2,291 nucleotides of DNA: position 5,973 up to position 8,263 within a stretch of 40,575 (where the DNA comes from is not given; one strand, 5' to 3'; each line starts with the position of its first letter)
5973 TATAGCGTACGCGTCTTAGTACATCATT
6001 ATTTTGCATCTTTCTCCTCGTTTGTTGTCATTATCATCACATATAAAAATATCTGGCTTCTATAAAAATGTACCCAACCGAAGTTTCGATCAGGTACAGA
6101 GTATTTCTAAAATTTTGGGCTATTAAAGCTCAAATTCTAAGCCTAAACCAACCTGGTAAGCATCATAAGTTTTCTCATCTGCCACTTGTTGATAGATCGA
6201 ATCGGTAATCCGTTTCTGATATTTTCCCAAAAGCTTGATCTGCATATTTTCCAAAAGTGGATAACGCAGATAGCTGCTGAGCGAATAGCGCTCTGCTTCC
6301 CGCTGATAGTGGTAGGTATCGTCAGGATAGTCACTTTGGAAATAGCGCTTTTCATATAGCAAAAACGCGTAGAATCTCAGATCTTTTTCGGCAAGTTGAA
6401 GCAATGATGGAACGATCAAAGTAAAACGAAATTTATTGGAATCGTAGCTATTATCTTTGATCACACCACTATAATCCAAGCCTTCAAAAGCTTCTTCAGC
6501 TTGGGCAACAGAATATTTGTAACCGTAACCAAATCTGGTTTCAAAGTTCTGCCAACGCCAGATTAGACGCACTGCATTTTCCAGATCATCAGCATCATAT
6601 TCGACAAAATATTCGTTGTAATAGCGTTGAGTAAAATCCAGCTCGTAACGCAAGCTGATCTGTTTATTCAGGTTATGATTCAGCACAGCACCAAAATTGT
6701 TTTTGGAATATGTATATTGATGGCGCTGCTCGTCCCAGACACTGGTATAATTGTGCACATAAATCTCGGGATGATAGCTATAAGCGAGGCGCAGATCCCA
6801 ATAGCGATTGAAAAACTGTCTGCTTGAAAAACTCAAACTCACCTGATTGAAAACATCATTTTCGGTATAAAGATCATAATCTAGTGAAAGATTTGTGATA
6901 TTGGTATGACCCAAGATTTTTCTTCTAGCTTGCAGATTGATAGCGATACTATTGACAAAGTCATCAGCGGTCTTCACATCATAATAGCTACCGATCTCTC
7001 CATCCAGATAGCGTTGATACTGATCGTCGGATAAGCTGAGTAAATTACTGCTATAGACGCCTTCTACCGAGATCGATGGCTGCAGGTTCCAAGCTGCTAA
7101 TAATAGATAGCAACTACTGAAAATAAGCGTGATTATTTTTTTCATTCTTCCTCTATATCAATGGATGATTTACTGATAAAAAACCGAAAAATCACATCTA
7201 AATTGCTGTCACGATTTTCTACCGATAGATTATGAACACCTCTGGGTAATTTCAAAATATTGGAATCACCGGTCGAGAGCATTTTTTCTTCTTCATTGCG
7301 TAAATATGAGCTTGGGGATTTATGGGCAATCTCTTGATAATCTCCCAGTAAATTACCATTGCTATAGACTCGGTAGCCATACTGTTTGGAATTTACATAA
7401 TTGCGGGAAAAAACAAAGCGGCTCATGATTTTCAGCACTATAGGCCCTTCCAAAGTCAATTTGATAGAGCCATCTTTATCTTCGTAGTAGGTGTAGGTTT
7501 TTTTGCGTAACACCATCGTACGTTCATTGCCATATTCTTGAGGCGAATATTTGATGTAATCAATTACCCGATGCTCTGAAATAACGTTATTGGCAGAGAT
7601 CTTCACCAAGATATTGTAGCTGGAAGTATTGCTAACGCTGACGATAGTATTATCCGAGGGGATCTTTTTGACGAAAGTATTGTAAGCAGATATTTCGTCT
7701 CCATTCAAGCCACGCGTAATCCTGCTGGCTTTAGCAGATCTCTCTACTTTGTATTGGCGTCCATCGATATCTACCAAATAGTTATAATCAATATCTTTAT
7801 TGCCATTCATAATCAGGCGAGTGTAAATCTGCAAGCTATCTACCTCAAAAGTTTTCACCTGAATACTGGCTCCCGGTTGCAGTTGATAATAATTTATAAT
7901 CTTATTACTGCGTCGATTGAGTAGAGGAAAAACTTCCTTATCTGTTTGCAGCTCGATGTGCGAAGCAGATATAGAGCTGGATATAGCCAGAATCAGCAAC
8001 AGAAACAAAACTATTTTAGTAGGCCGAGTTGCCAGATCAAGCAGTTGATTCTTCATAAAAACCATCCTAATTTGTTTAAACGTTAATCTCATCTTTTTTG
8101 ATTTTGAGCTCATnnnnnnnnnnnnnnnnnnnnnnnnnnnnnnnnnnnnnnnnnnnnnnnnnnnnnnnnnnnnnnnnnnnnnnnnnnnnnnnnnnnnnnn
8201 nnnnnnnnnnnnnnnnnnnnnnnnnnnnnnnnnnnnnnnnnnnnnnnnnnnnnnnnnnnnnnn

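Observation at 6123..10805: PgsA-less poly-gamma-glutamate operon extended by a periplasmic protein and an outer-membrane barrel: a candidate diderm PGA export or anchoring module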

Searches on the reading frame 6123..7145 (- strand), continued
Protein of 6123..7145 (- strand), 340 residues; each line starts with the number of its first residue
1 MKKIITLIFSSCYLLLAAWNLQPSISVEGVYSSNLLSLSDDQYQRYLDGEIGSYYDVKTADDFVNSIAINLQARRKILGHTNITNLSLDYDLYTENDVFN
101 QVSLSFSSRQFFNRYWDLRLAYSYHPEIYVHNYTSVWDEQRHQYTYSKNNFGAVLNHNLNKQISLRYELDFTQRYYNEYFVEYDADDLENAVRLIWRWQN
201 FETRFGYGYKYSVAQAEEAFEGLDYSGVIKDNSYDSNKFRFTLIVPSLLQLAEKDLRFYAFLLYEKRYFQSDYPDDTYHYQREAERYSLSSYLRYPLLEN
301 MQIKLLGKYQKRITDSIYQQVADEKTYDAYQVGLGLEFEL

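Call 79: find_encoding_contigs(protein=P0304, flank=8000, max_places=3)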
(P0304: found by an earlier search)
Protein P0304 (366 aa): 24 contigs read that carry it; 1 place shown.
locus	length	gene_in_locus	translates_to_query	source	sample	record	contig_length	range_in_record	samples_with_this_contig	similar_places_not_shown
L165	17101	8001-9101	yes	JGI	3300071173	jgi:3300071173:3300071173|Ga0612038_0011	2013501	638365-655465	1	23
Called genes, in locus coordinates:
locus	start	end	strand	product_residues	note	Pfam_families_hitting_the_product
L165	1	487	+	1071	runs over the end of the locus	PF02012:BNR (faint), PF25852:DUF6242_C (faint), PF15902:Sortilin-Vps10, PF14870:PSII_BNR (weak)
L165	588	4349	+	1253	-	PF08126:Propeptide_C25, PF01364:Peptidase_C25, PF06119:NIDO (faint), PF13860:FlgD_ig, PF18962:Por_Secre_tail (weak)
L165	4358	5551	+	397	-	PF08245:Mur_ligase_M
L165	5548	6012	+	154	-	PF14102:Caps_synth_CapC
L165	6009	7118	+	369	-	-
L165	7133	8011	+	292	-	-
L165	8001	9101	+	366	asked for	-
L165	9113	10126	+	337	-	PF16819:DUF5074 (faint), PF08309:LVIVD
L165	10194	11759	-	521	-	PF01145:Band_7, PF15975:Flot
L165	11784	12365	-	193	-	PF25842:NfeD_TM (weak), PF01957:NfeD (faint)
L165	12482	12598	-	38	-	-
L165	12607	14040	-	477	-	PF07992:Pyr_redox_2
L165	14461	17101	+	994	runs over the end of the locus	PF13620:CarboxypepD_reg, PF13715:CarbopepD_reg_2, PF07715:Plug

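Call 85: search_protein_families(library=pfam, proteins=[L114:119-2002:+, L114:2130-3800:+, L114:3988-5220:+, L114:5267-7684:+, L119:2829-4421:-, L119:4410-7529:+, L119:7545-9032:+, L119:9036-11513:+, L165:9113-10126:+], max_evalue=0.001)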
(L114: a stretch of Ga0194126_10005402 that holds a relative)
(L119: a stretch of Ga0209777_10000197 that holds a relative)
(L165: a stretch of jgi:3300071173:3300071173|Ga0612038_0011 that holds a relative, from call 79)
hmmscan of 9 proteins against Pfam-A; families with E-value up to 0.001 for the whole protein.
L114:119-2002:+ (627 aa): 4 families
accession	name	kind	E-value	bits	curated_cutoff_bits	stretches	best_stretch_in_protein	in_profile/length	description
PF09587.15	PGA_cap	-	9.6e-28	97.8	27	2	150-200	205-255/255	Bacterial capsule synthesis protein PGA_cap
PF18962.6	Por_Secre_tail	-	1.3e-06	29.1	27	1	550-625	3-75/75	Secretion system C-terminal sorting domain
PF02018.23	CBM_4_9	-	0.00019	22.2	25.9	1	333-461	3-130/136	Carbohydrate binding domain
PF13860.13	FlgD_ig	-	0.00037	20.8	27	1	556-608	11-69/79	FlgD Ig-like domain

L114:2130-3800:+ (556 aa): 0 families

L114:3988-5220:+ (410 aa): 0 families

L114:5267-7684:+ (805 aa): 4 families
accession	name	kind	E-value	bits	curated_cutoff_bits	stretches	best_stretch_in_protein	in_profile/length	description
PF03781.23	FGE-sulfatase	-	6.3e-40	137.9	23.3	1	602-802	68-255/255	Sulfatase-modifying factor enzyme 1-like domain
PF08309.17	LVIVD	-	1.5e-17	63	20.2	2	283-323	1-41/42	LVIVD repeat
PF00041.27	fn3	-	4.5e-05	24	25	1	368-450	5-68/84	Fibronectin type III domain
PF16656.11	Pur_ac_phosph_N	-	9.9e-05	23.3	30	1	371-458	8-86/93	Purple acid Phosphatase, N-terminal domain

L119:2829-4421:- (530 aa): 2 families
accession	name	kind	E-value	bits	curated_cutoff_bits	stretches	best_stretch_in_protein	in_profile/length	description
PF03417.21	AAT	-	1.6e-05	25.2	23.2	1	70-209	8-139/225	Acyl-coenzyme A:6-aminopenicillanic acid acyl-transferase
PF13860.13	FlgD_ig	-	0.00083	19.7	27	0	469-511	27-69/79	FlgD Ig-like domain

L119:4410-7529:+ (1039 aa): 3 families
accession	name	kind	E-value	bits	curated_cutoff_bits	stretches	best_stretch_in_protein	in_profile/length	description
PF09587.15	PGA_cap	-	4.2e-58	197.3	27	2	328-539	1-218/255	Bacterial capsule synthesis protein PGA_cap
PF18911.6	PKD_4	-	4.7e-08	33.4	27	1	253-318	20-85/85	PKD domain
PF00801.26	PKD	-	0.00055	20.3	23.5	0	253-307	17-70/80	PKD domain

L119:7545-9032:+ (495 aa): 0 families

L119:9036-11513:+ (825 aa): 4 families
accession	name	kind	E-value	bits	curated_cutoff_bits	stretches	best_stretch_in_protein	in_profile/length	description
PF03781.23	FGE-sulfatase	-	6.1e-42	144.5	23.3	1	581-822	12-255/255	Sulfatase-modifying factor enzyme 1-like domain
PF08309.17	LVIVD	-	2.6e-31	107.1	20.2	4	65-102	5-42/42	LVIVD repeat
PF00041.27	fn3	-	3.1e-06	27.7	25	1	371-462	4-72/84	Fibronectin type III domain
PF16656.11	Pur_ac_phosph_N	-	1.4e-05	26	30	1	376-470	6-90/93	Purple acid Phosphatase, N-terminal domain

L165:9113-10126:+ (337 aa): 2 families
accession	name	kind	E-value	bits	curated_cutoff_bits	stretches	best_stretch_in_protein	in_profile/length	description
PF08309.17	LVIVD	-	2.7e-26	91.1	20.2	2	44-83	1-40/42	LVIVD repeat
PF16819.11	DUF5074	-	1.3e-05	24.9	27.2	0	235-298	107-173/353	Domain of unknown function (DUF5074)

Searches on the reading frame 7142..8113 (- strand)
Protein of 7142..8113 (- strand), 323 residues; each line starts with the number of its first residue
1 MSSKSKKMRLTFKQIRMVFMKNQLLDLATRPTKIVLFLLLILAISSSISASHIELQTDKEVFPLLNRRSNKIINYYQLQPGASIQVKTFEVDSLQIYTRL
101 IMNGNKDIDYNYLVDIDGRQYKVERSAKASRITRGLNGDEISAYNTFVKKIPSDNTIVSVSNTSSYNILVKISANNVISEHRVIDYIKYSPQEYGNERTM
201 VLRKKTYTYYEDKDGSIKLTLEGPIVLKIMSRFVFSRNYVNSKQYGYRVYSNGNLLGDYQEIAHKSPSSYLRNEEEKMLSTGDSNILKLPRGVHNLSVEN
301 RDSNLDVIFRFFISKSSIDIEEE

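Call 3: search_protein_families(library=ncbifam, proteins=[window:7142-8113:-], max_evalue=0.01)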
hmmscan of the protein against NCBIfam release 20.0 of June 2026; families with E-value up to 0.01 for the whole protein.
window:7142-8113:- (323 aa): 1 family
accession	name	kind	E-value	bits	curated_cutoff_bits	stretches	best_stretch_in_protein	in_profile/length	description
TIGR01200.1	GLPGLI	subfamily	0.0071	16.1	50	1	33-170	2-120/229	GLPGLI family protein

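Call 4: search_protein_families(library=pfam, proteins=[window:7142-8113:-], max_evalue=0.1)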
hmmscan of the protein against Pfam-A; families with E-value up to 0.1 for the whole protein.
window:7142-8113:- (323 aa): 1 family
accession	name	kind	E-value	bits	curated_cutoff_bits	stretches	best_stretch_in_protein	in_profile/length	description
PF04616.20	Glyco_hydro_43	-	0.032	14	32.2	0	98-148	115-162/288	Glycosyl hydrolases family 43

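Call 13: find_homologous_proteins(query=window:7142-8056:-, max_evalue=0.001)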
Query window:7142-8056:- (304 aa): 11 proteins with E <= 0.001 among 859 candidates.
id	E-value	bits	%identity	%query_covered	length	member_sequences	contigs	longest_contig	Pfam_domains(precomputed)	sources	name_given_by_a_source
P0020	4.0e-190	648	100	100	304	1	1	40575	-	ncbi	ncbi:MAG: hypothetical protein R6U84_02495 [Candidatus Cloacimonadales bacterium]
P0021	5.6e-148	510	84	93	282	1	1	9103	-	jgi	jgi:hypothetical protein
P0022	1.8e-114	400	63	94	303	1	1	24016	-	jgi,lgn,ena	-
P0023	1.2e-106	374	60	99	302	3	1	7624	-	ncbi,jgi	-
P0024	1.8e-105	370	60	95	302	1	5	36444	-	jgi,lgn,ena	jgi:hypothetical protein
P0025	5.7e-98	346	57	95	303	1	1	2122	-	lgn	-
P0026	2.7e-89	317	62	79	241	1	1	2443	-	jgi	-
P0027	2.2e-67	245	42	96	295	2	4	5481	-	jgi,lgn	-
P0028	1.3e-59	220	41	86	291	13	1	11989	-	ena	-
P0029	1.8e-59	220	40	86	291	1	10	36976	-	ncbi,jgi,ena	-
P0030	4.4e-59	218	41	86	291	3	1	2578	-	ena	-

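Call 16: find_encoding_contigs(protein=P0029, flank=8000, max_places=3)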
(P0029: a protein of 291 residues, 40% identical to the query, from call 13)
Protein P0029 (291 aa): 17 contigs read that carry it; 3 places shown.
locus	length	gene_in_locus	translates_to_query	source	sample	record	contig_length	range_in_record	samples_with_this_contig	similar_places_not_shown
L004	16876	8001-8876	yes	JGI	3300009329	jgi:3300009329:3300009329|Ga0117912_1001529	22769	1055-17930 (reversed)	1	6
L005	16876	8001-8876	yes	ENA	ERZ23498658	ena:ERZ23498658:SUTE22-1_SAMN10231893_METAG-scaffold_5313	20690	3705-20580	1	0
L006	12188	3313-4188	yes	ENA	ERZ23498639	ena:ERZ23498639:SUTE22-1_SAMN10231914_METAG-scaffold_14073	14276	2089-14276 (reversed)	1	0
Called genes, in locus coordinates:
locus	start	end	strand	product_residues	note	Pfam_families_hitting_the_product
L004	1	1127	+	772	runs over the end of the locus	PF00246:Peptidase_M14, PF13620:CarboxypepD_reg (faint), PF13860:FlgD_ig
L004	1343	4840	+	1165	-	PF01364:Peptidase_C25, PF13860:FlgD_ig (weak), PF18962:Por_Secre_tail (weak)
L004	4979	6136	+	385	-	PF08245:Mur_ligase_M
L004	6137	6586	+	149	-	PF14102:Caps_synth_CapC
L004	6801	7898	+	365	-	-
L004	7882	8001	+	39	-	-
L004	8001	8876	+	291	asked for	-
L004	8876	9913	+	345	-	-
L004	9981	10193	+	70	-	PF00313:CSD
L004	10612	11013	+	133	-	-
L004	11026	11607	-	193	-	-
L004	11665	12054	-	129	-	-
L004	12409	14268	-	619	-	-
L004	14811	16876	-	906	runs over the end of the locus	PF01326:PPDK_N, PF00391:PEP-utilizers, PF02896:PEP-utilizers_C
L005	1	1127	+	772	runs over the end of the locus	PF00246:Peptidase_M14, PF13620:CarboxypepD_reg (faint), PF13860:FlgD_ig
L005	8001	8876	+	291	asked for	-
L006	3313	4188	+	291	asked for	-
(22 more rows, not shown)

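Call 35: predict_structure(alignment_id=A2)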
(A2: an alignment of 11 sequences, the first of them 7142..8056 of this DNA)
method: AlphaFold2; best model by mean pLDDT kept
length: 304 residues; sequences in the alignment: 11
mean_pLDDT: 72.0   pTM: 0.46
mean pLDDT of the five models: 72.0, 70.7, 69.7, 68.1, 64.8
residues with pLDDT >= 90: 56; 70-90: 127; 50-70: 80; < 50: 41
segments of 3 or more residues with pLDDT < 50: 1-6, 26-30, 157-164, 172-175, 182-184, 296-304
pLDDT, mean of each block of 10 residues (from residue 1): 48 67 52 70 79 83 89 82 87 93 93 83 90 80 95 64 49 50 49 63 69 74 81 82 75 67 67 77 72 52 28
secondary structure, 60 per line:
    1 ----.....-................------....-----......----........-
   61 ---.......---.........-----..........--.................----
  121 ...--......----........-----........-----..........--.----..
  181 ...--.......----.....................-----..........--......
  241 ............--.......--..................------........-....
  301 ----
elements in order: H5-9 H11-26 E33-36 E42-47 E52-59 E64-70 E74-82 E88-97 E100-116 E121-123 E126-131 E136-143 E149-156 E162-171 E179-183 E186-192 E197-217 E223-232 E235-252 E255-261 E264-281 E288-295 H297-300

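Call 40: fold_search(model_id=the predicted structure, library=pdb)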
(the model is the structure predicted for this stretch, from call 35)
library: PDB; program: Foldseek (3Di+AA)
matches with E <= 10: 1658; with E <= 0.001: 64
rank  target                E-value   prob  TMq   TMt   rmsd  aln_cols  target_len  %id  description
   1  4qaw_C                2.3e-05  1.00  0.21  0.14  16.3       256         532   11  Structure of modular Xyn30D from Paenibacillus barcinonensis (released 2014-10-08)
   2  4qaw_D                3.3e-05  1.00  0.21  0.14  16.8       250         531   11  Structure of modular Xyn30D from Paenibacillus barcinonensis (released 2014-10-08)
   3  2uyb                  4.8e-05  0.69  0.13  0.11  18.1       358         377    9  S161A mutant of Bacillus subtilis Oxalate Decarboxylase OxdC (released 2007-08-21)
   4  6kka_A                6.4e-05  1.00  0.27  0.26  14.2       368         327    7  Xylanase J mutant from Bacillus sp. 41M-1 (released 2019-09-04)
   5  5x7o_A                6.8e-05  1.00  0.26  0.08  16.8       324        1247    8  Crystal structure of Paenibacillus sp. 598K alpha-1,6-glucosyltransferase (released 2017-07-26)
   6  8ic8_H                6.8e-05  1.00  0.22  0.19  14.7       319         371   10  Exo-alpha-D-arabinofuranosidase from Microbacterium arabinogalactanolyticum (released 2023-08-16)
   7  5vg3_B                6.8e-05  0.75  0.13  0.11  19.8       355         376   10  Structure of Oxalate Decarboxylase from Bacillus subtilis at pH 4.6 (released 2017-10-18)
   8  6kjl_A                7.1e-05  1.00  0.25  0.24  15.8       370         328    6  Xylanase J from Bacillus sp. strain 41M-1 (released 2019-09-04)
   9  5vg3_A                8.2e-05  0.69  0.13  0.12  18.0       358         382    9  Structure of Oxalate Decarboxylase from Bacillus subtilis at pH 4.6 (released 2017-10-18)
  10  4xup_D                9.5e-05  1.00  0.23  0.22  18.3       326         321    7  Structure of the N-terminal CBM22-1-CBM22-2 tandem domain from Paenibacillus barcinonensis Xyn10C (released 2015-06-03)
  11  3s0m                  1.0e-04  0.60  0.12  0.11  21.1       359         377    8  A Structural Element that Modulates Proton-Coupled Electron Transfer in Oxalate Decarboxylase (released 2012-04-25)
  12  2v09                  1.1e-04  0.60  0.13  0.11  18.2       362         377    8  SENS161-164DSSN mutant of Bacillus subtilis Oxalate Decarboxylase OxdC (released 2007-10-30)
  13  4xup_F                1.2e-04  0.99  0.23  0.21  21.1       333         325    8  Structure of the N-terminal CBM22-1-CBM22-2 tandem domain from Paenibacillus barcinonensis Xyn10C (released 2015-06-03)
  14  3h9a_A                1.2e-04  0.77  0.13  0.16  18.8       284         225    7  Crystal structure of BacB, an enzyme involved in Bacilysin synthesis, in triclinic form (released 2010-03-02)
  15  4xup_A                1.2e-04  0.99  0.23  0.22  18.6       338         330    7  Structure of the N-terminal CBM22-1-CBM22-2 tandem domain from Paenibacillus barcinonensis Xyn10C (released 2015-06-03)
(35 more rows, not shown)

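Call 45: search_solved_structures(query=A2, max_evalue=10)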
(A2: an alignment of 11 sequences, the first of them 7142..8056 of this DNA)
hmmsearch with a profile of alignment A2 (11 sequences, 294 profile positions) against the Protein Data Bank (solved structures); distinct sequences matched with E-value up to 10: 2.
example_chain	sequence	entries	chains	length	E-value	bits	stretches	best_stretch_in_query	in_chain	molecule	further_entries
2qtx_A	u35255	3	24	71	0.019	17.4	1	96-160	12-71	Uncharacterized protein MJ1435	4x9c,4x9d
4yg3_A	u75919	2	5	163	0.24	13.8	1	128-189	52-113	Outer capsid protein VP4 | Outer capsid protein VP8*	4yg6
